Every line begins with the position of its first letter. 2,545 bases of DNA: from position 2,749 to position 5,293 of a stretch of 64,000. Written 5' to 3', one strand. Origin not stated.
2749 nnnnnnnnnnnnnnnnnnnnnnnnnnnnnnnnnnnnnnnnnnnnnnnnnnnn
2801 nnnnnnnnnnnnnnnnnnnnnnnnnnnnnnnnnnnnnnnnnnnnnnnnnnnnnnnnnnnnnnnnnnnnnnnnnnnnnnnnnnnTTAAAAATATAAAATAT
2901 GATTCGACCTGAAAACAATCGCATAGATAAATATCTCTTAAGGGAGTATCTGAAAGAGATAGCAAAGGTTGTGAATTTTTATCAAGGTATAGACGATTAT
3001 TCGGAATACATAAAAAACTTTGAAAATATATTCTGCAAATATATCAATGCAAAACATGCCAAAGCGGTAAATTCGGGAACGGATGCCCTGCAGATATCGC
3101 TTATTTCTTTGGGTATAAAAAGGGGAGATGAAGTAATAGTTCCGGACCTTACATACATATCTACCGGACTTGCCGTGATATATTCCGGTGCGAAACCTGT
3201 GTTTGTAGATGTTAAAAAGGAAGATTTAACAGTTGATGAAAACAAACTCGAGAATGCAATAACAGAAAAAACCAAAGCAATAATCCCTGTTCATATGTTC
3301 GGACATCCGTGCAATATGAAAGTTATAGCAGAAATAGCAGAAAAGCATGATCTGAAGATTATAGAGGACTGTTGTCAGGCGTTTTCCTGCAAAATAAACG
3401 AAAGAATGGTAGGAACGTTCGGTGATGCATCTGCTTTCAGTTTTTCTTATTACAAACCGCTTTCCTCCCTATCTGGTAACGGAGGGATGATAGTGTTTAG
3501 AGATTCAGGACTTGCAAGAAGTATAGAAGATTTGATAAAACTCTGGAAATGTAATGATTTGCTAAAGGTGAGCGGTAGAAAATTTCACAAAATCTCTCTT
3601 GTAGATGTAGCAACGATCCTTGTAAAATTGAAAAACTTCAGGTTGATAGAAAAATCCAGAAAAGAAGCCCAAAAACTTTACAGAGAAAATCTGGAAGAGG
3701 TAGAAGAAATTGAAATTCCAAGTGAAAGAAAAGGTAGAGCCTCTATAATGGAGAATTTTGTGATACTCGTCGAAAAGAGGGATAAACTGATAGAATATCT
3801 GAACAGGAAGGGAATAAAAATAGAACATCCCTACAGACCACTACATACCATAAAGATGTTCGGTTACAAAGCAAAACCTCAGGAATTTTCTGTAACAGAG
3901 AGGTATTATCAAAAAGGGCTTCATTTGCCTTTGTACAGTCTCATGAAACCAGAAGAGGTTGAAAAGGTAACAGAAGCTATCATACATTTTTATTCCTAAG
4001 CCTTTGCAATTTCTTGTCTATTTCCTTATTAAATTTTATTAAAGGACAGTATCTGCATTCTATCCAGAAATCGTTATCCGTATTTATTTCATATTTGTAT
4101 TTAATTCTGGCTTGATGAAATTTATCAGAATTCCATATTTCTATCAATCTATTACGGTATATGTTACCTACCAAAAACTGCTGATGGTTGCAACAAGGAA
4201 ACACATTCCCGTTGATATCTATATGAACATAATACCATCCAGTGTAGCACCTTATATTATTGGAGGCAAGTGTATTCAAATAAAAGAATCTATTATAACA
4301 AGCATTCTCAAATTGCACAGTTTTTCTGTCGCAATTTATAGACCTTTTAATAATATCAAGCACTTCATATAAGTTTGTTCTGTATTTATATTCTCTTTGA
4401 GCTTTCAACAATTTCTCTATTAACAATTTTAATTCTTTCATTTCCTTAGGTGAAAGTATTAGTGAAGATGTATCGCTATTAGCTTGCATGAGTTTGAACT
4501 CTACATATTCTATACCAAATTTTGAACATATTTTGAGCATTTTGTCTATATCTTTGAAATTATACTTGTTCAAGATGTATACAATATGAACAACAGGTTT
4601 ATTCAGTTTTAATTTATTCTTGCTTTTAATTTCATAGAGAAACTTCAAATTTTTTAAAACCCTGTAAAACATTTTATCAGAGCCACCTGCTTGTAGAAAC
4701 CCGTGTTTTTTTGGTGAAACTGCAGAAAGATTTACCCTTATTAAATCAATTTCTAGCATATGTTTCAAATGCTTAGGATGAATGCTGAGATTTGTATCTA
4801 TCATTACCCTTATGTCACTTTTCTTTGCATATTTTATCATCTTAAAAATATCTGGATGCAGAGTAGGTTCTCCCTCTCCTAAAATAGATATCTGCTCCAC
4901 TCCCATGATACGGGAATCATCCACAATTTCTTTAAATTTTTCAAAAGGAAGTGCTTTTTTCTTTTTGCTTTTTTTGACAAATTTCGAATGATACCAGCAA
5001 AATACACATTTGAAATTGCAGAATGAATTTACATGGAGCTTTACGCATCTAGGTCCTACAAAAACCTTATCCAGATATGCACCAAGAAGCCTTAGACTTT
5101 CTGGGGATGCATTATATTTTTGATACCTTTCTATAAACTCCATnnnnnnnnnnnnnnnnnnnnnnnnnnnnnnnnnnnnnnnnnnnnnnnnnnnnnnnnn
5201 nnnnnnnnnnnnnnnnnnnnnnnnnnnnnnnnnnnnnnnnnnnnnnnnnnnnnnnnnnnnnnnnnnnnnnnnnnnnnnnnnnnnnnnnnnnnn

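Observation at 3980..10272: Translationally coupled operon of three SPASM/twitch radical-SAM enzymes, two glycosyltransferases and a deacetylase-like gene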

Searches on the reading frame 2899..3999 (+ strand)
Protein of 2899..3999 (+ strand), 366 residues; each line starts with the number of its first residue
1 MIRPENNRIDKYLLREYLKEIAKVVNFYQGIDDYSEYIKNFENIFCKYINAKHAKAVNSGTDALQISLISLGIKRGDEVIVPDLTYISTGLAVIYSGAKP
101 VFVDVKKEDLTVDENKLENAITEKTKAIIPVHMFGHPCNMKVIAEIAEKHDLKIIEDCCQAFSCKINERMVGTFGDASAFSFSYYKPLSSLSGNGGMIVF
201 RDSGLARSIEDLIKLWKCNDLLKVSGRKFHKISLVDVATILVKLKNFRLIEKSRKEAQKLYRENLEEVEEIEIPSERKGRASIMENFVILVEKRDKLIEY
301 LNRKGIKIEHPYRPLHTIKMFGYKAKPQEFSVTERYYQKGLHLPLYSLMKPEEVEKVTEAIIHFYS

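Call 3: search_protein_families(library=pfam, proteins=[window:2899-3999:+], max_evalue=0.01)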
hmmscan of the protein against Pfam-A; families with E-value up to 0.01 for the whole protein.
window:2899-3999:+ (366 aa): 5 families
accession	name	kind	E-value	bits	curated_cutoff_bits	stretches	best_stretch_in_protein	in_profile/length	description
PF01041.23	DegT_DnrJ_EryC1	-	2.5e-90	303.7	19.8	1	35-361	23-359/360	DegT/DnrJ/EryC1/StrS aminotransferase family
PF00155.27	Aminotran_1_2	-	2.1e-08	34.2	19.7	1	37-129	43-151/361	Aminotransferase class I and II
PF01053.26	Cys_Met_Meta_PP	-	1.5e-06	27.4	27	1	39-157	55-173/381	Cys/Met metabolism PLP-dependent enzyme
PF01212.27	Beta_elim_lyase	-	1.8e-06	27.9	27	1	38-262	34-263/288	Beta-eliminating lyase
PF01276.26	OKR_DC_1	-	0.0091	15.2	27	0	38-113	68-143/417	Orn/Lys/Arg decarboxylase, major domain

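Call 4: search_protein_families(library=ncbifam, proteins=[window:2899-3999:+], max_evalue=0.01)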
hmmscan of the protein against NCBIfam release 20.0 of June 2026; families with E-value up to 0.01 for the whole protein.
window:2899-3999:+ (366 aa): 38 families (the best 25 are shown)
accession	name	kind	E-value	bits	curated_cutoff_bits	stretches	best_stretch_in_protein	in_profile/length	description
NF008687.0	PRK11706.1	equivalog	3.4e-59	200.5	375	2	19-207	15-200/375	dTDP-4-amino-4,6-dideoxygalactose transaminase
TIGR03588.1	PseC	equivalog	1.8e-58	198.3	423.5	1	37-363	31-378/380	UDP-4-amino-4,6-dideoxy-N-acetyl-beta-L-altrosamine transaminase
TIGR04181.1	NHT_00031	hypoth_equivalog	8.2e-58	196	420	1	36-344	30-357/359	LegC family aminotransferase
NF008658.2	PRK11658.1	equivalog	9.3e-51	172.6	631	1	39-363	36-375/379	UDP-4-amino-4-deoxy-L-arabinose aminotransferase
TIGR02379.1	ECA_wecE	subfamily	8e-49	166.4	434.85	1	35-366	30-376/376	dTDP-4-amino-4,6-dideoxy-D-glucose transaminase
TIGR04427.1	PLP_DesI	equivalog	4.6e-44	151.1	650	1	38-361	54-379/390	dTDP-4-dehydro-6-deoxyglucose aminotransferase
NF011936.0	PRK15407.1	equivalog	2.8e-39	135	423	1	36-212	65-247/440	lipopolysaccharide biosynthesis protein RfbH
NF005817.0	PRK07683.1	equivalog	1.8e-10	40.1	575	1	47-130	85-167/387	aminotransferase A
NF006488.0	PRK08912.1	equivalog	2.2e-10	40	498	1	57-164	92-193/387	aminotransferase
NF005816.0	PRK07682.1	equivalog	2.5e-10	39.6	620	1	57-159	96-204/390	aminotransferase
NF006230.0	PRK08363.1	equivalog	2e-09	36.8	534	1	17-157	55-205/398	alanine aminotransferase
NF004975.0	PRK06348.1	equivalog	2.7e-09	36.5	549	1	38-162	76-207/384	pyridoxal phosphate-dependent aminotransferase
NF006569.0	PRK09082.1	subfamily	3.3e-09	36.3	420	1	30-129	68-168/386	methionine aminotransferase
NF041364.1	GntC_guanitoxin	equivalog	5e-09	35.5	415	1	57-157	65-173/356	guanitoxin biosynthesis PLP-dependent (S)-gamma-hydroxy-L-arginine cyclodehydratase GntC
NF041091.1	asp_aminotase_Arch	equivalog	2.2e-08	33.4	550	1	49-157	85-199/376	aspartate aminotransferase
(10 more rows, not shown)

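Call 60: search_solved_structures(query=window:2899-3999:+, max_evalue=1e-20)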
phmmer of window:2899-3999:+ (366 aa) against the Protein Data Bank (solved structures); distinct sequences matched with E-value up to 1e-20: 48.
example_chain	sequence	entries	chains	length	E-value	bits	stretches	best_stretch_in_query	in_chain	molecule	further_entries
7b0d_A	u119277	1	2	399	2.7e-59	204.3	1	33-364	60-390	Glutamine--scyllo-inositol transaminase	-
3frk_A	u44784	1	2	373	1.1e-51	179.3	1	32-361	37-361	QdtB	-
7n63_A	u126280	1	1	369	4.9e-48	167.3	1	36-361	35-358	Putative aminotransferase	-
7b0m_AAA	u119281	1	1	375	6.9e-46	160.2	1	31-363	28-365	Sugar aminotransferase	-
3uwc_A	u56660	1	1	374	7.8e-45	156.8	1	18-365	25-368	Nucleotide-sugar aminotransferase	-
2oga_A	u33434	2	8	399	7.1e-44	153.6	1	38-360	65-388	Transaminase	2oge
5u1z_A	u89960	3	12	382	7.6e-44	153.5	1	37-360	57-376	Putative aminotransferase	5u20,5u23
3bn1_A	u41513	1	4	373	1.3e-43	152.8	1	32-209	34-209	Perosamine synthetase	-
3dr7_A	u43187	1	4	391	1.5e-43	152.5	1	32-209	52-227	Putative perosamine synthetase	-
5u21_A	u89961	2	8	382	3.3e-43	151.4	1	37-360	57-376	Putative aminotransferase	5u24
3dr4_A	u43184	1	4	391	4.1e-43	151.1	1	32-209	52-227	Putative perosamine synthetase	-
7kz3_A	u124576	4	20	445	8.7e-43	150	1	36-363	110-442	Aminotransferase class I/II-fold pyridoxal phosphate-dependent enzyme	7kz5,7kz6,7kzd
2c7t_A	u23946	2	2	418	7.9e-39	137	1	39-212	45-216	GLUTAMINE-2-DEOXY-SCYLLO-INOSOSE AMINOTRANSFERASE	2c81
5w71_A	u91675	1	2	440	9.5e-39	136.7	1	39-212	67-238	L-glutamine:2-deoxy-scyllo-inosose aminotransferase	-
4k2b_A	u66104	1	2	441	2.4e-36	128.8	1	35-364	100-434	NTD biosynthesis operon protein NtdA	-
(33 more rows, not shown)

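Call 73: search_protein_families(library=padloc, proteins=[window:2899-3999:+], max_evalue=0.001)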
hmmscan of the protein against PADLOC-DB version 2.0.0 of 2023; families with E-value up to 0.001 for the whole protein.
window:2899-3999:+ (366 aa): 0 families

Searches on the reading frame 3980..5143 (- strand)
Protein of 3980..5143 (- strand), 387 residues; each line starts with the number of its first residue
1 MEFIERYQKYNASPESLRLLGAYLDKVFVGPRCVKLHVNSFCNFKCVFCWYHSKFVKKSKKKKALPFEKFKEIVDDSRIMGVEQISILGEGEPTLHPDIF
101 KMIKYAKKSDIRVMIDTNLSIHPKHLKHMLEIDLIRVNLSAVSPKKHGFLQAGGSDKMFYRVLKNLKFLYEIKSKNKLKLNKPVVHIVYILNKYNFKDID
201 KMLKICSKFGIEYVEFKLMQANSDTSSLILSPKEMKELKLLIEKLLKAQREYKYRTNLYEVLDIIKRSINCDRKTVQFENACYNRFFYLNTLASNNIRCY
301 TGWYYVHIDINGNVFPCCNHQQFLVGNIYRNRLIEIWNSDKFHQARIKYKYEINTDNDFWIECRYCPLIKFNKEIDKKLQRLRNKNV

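Call 3: search_protein_families(library=pfam, proteins=[window:3980-5143:-], max_evalue=0.01)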
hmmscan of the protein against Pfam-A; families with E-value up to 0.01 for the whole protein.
window:3980-5143:- (387 aa): 2 families
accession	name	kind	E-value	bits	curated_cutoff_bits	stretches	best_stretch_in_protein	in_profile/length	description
PF04055.27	Radical_SAM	-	2.3e-19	70.6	29.5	1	40-204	5-164/166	Radical SAM superfamily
PF13186.11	SPASM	-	7e-13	49.1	21.5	1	299-367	1-67/67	Iron-sulfur cluster-binding domain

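Call 4: search_protein_families(library=ncbifam, proteins=[window:3980-5143:-], max_evalue=0.01)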
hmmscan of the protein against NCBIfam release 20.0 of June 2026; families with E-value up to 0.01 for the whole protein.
window:3980-5143:- (387 aa): 40 families (the best 25 are shown)
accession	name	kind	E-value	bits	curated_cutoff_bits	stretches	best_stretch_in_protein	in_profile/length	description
TIGR04317.1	W_rSAM_matur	equivalog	3.3e-26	92.2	380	1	35-350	7-303/349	tungsten cofactor oxidoreductase radical SAM maturase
TIGR04054.1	rSAM_NirJ1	equivalog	7.3e-19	67.6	650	1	34-340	38-330/387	putative heme d1 biosynthesis radical SAM protein NirJ1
TIGR02666.1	moaA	equivalog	9.6e-19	67.5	284.05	1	35-234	13-211/336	GTP 3',8-cyclase MoaA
NF033640.1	N_Twi_rSAM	subfamily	1.1e-18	67.6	170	2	30-267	109-358/398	twitch domain-containing radical SAM protein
TIGR02668.1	moaA_archaeal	equivalog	2.3e-18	66.2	325.25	1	34-253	12-218/303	GTP 3',8-cyclase MoaA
TIGR04251.1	SCM_rSAM_ScmF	equivalog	1.4e-17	64.1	400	1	38-229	10-192/353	SynChlorMet cassette radical SAM/SPASM protein ScmF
NF001199.0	PRK00164.2-1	equivalog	3.2e-16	59.4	231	1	34-255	14-223/308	GTP 3',8-cyclase MoaA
TIGR03962.1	mycofact_rSAM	equivalog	1e-15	57.8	265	1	28-212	8-179/339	mycofactocin radical SAM maturase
TIGR04545.1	rSAM_ahbD_hemeb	equivalog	2.3e-15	56.9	500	1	37-352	5-302/339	heme b synthase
NF038283.1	viperin_w_prok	equivalog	6.1e-15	55.1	180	1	33-185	3-163/281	viperin family antiviral radical SAM protein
TIGR04546.1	rSAM_ahbC_deAc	equivalog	7.3e-15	54.7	650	1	36-352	43-346/390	12,18-didecarboxysiroheme deacetylase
TIGR04321.1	spiroSPASM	subfamily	6.7e-14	51.4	250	1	30-129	229-330/510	spiro-SPASM protein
TIGR02109.1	PQQ_syn_pqqE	equivalog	7.8e-14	51.4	381.35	1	41-220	16-183/358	pyrroloquinoline quinone biosynthesis protein PqqE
TIGR04055.1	rSAM_NirJ2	equivalog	3.3e-13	49.9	500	1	40-351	8-287/326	putative heme d1 biosynthesis radical SAM protein NirJ2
TIGR04250.1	SCM_rSAM_ScmE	equivalog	1.9e-12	46.8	400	1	31-370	2-324/358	SynChlorMet cassette radical SAM/SPASM protein ScmE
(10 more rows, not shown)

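Call 19: search_solved_structures(query=window:3980-5143:-, max_evalue=0.001)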
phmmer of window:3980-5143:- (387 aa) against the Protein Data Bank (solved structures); distinct sequences matched with E-value up to 0.001: 4.
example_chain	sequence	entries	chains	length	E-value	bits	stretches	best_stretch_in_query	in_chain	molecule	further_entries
4m7t_A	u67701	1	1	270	1.4e-07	34.2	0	295-358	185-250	BtrN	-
4m7s_A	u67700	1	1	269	2.5e-06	30.1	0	295-358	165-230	BtrN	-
1tv7_A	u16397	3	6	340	0.00033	23.1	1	30-143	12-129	Molybdenum cofactor biosynthesis protein A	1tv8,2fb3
2fb2_A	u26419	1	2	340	0.00079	21.8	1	31-143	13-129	Molybdenum cofactor biosynthesis protein A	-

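Call 73: search_protein_families(library=padloc, proteins=[window:3980-5143:-], max_evalue=0.001)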
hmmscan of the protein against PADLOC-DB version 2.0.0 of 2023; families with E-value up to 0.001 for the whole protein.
window:3980-5143:- (387 aa): 3 families
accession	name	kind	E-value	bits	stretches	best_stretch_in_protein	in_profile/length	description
PDLC02903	pVip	-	1.8e-17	61.6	1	34-197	2-151/257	Viperins not associated with kinases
PDLC02904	pVip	-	5.2e-12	43.9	1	33-186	4-151/262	Viperins associated with kinases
PDLC02905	pVip-kinase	-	5e-08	30.6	1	33-143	183-295/474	Viperin-kinase fusion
